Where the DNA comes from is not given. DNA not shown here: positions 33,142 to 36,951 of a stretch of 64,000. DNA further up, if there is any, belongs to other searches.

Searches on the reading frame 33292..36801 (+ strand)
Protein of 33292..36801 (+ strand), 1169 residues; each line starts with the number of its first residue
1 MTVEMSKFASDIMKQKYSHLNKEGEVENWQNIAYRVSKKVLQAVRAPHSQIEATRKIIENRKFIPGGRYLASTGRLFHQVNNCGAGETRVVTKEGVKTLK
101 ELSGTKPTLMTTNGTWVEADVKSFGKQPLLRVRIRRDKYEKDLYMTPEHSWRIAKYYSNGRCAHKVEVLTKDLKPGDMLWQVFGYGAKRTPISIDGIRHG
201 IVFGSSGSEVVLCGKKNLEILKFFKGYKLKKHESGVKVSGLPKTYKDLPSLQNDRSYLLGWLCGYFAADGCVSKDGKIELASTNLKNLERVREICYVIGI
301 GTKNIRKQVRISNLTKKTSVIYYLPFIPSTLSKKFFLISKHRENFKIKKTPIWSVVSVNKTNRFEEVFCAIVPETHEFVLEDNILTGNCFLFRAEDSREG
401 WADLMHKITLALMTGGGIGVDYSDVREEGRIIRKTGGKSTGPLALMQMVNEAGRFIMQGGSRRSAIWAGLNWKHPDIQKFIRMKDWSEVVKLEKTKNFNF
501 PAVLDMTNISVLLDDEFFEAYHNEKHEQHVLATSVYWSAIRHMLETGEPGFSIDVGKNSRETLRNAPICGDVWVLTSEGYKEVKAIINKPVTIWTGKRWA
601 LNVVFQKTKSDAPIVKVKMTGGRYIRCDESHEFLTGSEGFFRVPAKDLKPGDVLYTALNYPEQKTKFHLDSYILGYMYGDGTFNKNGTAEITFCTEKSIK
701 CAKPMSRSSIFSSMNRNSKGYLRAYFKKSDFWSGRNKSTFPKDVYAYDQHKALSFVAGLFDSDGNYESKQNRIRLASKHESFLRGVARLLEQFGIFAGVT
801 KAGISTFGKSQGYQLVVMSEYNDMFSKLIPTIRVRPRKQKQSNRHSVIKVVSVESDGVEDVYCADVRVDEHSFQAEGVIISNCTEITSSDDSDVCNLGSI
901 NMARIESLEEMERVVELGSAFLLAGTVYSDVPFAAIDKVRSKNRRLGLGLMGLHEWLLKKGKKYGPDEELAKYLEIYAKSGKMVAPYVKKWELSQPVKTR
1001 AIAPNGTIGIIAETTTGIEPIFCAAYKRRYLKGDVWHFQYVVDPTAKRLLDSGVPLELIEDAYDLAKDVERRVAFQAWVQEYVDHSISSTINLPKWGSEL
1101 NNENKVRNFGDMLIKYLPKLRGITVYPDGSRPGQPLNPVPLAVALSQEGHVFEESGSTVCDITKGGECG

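Call 22: search_protein_families(library=phrogs, proteins=[window:33292-36801:+], max_evalue=0.00001)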
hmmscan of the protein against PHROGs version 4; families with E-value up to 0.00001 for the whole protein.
window:33292-36801:+ (1169 aa): 5 families
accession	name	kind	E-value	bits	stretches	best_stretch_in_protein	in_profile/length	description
phrog_84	-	DNA, RNA and nucleotide metabolism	6.6e-63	214.1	3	388-525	278-406/975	ribonucleoside-diphosphate reductase large subunit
phrog_367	-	DNA, RNA and nucleotide metabolism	4.8e-49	168.2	2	444-1136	264-660/701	ribonucleotide reductase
phrog_3844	-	moron, auxiliary metabolic gene and host takeover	6e-20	72.6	1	830-967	104-235/451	NrdA-like aerobic NDP reductase large subunit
phrog_3987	-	DNA, RNA and nucleotide metabolism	2.3e-14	53.9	1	389-486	222-319/467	ribonucleotide reductase large subunit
phrog_4645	-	DNA, RNA and nucleotide metabolism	4.6e-06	27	0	668-688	204-225/308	endonuclease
